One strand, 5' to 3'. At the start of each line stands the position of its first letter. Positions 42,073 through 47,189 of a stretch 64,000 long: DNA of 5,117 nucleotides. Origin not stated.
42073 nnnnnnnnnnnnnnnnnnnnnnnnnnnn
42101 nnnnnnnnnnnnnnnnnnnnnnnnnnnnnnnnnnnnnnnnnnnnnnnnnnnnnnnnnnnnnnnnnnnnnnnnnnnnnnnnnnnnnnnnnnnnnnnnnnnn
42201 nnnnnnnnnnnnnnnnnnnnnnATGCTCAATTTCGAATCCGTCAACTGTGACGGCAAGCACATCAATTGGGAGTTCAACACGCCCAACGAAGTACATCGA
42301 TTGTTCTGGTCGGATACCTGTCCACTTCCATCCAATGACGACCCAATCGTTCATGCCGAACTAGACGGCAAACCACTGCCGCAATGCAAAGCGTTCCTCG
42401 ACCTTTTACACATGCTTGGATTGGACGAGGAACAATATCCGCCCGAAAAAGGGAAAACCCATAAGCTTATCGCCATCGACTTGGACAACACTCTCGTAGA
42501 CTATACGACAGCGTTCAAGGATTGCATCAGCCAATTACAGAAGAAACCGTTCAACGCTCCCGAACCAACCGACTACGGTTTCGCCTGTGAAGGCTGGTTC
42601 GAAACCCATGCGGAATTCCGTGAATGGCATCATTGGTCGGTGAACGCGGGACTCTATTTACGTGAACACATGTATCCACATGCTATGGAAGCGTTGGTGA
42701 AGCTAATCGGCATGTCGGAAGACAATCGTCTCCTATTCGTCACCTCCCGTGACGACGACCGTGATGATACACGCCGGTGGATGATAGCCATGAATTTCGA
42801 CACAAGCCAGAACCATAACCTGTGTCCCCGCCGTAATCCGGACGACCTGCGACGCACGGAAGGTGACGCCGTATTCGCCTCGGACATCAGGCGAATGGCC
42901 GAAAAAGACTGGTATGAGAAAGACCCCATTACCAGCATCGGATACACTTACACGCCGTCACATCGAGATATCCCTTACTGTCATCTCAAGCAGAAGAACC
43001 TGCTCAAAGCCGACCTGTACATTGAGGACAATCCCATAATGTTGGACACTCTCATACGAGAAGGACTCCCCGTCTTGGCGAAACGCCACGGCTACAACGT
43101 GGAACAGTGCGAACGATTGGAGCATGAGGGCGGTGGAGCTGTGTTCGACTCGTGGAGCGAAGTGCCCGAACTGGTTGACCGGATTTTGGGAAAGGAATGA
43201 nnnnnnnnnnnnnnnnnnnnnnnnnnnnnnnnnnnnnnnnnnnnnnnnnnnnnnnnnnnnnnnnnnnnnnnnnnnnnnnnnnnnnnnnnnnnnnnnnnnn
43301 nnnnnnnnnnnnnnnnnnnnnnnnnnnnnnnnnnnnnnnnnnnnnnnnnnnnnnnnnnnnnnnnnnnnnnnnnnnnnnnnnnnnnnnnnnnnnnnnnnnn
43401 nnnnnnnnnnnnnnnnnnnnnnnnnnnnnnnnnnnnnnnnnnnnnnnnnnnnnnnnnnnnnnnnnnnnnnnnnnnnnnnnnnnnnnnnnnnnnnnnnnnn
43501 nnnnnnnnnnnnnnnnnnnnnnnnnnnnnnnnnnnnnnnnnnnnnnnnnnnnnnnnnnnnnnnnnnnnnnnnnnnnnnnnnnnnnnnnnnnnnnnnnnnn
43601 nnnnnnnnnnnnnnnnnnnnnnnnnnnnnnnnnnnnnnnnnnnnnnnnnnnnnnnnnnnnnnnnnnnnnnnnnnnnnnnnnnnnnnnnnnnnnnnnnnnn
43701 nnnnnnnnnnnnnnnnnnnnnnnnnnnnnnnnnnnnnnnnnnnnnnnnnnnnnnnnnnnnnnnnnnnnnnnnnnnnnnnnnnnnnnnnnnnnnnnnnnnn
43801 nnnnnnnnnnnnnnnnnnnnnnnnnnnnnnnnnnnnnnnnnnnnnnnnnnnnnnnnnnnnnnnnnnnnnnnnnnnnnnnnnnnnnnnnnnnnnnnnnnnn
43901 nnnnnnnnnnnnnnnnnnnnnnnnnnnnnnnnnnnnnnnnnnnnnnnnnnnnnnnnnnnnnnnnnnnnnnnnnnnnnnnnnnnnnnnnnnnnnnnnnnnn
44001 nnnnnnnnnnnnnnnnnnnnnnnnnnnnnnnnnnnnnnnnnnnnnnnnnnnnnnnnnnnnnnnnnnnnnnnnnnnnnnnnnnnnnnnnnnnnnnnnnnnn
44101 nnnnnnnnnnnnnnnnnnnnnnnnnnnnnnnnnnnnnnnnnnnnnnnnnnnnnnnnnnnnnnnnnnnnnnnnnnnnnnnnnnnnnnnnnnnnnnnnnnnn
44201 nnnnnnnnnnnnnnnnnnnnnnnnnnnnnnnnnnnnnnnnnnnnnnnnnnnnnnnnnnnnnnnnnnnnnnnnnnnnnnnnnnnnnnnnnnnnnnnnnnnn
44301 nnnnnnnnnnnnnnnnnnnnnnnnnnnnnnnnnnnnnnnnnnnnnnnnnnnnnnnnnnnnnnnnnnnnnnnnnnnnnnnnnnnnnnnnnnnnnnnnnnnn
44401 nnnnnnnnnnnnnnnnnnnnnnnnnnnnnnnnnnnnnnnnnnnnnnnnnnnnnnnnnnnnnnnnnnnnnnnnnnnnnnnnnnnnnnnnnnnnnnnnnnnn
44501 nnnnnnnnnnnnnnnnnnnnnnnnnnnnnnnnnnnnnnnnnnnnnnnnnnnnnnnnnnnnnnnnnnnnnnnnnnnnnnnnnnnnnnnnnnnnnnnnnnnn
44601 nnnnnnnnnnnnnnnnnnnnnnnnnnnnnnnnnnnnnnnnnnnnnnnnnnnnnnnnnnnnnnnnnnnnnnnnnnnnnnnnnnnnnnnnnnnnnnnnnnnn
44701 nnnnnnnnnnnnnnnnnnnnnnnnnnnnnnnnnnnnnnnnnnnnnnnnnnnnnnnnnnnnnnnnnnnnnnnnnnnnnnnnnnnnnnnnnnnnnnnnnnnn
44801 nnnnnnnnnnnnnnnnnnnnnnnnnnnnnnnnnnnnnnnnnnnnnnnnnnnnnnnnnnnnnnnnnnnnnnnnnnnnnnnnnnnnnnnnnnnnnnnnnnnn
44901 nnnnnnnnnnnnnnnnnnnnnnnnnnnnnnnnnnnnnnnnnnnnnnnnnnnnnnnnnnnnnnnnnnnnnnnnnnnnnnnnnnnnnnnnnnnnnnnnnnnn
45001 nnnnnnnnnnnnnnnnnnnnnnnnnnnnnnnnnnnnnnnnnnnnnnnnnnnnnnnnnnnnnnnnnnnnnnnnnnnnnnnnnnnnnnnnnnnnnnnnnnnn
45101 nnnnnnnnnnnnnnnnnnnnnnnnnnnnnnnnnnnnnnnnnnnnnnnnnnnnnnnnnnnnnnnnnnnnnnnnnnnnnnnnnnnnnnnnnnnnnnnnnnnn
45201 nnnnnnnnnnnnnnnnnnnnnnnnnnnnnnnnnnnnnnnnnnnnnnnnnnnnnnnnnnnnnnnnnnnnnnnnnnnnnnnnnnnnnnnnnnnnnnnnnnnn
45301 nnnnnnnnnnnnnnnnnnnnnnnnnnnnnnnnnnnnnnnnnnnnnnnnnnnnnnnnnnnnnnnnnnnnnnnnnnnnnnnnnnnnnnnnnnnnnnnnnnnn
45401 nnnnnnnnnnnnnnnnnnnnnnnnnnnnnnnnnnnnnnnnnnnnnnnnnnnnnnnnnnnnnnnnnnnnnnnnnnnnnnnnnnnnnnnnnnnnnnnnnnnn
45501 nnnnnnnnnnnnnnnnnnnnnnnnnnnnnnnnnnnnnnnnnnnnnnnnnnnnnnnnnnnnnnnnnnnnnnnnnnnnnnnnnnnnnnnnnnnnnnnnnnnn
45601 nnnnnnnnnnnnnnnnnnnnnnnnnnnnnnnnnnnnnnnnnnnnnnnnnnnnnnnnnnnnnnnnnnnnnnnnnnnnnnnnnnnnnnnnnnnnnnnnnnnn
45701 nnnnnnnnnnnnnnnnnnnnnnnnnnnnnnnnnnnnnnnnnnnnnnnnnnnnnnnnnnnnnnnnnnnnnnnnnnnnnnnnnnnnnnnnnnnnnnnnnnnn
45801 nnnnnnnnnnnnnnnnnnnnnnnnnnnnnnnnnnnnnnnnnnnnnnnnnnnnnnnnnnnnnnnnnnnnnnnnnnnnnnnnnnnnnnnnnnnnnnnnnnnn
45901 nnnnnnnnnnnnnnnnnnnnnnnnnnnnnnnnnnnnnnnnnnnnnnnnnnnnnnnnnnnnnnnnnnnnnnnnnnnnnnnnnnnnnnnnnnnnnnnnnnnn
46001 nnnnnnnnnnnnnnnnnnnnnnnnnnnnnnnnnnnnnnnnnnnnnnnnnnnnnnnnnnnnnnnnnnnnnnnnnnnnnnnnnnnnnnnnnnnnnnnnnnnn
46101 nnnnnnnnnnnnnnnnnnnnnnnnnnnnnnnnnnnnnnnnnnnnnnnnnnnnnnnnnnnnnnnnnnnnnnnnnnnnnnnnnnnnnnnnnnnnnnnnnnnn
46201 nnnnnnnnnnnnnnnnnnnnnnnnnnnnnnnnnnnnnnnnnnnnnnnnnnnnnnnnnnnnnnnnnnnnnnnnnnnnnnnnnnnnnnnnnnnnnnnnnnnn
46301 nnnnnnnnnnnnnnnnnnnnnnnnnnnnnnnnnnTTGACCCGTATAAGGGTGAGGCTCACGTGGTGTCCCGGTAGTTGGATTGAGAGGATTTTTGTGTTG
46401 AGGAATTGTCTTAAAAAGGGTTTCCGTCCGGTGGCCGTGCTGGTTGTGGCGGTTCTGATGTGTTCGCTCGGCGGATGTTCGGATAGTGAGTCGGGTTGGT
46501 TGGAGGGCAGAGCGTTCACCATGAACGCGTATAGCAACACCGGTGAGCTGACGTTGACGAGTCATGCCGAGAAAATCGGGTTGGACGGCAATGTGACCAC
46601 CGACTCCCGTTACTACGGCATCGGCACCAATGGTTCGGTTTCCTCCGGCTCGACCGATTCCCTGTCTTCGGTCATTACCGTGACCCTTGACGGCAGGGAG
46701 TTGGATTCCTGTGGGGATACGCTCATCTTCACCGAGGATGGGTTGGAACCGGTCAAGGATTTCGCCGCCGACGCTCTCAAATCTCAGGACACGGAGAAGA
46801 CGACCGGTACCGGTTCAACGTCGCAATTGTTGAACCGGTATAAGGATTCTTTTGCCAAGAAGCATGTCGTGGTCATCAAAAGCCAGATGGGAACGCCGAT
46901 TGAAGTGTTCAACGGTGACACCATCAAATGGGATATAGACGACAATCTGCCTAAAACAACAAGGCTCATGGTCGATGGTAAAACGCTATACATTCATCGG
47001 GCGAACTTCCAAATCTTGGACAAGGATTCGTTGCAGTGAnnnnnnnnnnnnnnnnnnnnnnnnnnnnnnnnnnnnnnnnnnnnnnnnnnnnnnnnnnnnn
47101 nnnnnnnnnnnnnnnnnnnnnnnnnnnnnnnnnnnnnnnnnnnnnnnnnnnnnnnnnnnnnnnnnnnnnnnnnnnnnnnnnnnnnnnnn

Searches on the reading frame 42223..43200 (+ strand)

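Call 11: search_protein_families(library=phrogs, proteins=[window:42223-43200:+], max_evalue=0.001)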
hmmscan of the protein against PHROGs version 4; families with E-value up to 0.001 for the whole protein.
window:42223-43200:+ (325 aa): 2 families
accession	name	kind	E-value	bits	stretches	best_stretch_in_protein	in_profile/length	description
phrog_420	-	unknown function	2.9e-10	41.1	1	78-194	11-128/267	unknown function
phrog_415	-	other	4e-06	27.7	0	76-191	17-105/218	polynucleotide kinase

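Call 61: search_protein_families(library=pfam, proteins=[window:42223-43200:+], max_evalue=0.001)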
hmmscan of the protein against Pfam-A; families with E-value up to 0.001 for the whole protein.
window:42223-43200:+ (325 aa): 0 families

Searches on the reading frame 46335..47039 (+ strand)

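Call 61: search_protein_families(library=pfam, proteins=[window:46335-47039:+], max_evalue=0.001)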
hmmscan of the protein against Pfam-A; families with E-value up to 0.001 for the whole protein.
window:46335-47039:+ (234 aa): 1 family
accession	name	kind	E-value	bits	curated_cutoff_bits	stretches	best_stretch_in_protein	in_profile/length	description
PF16475.10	DUF5052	-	1.5e-47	162.2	29.4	1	33-233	4-199/199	Domain of unknown function (DUF5052)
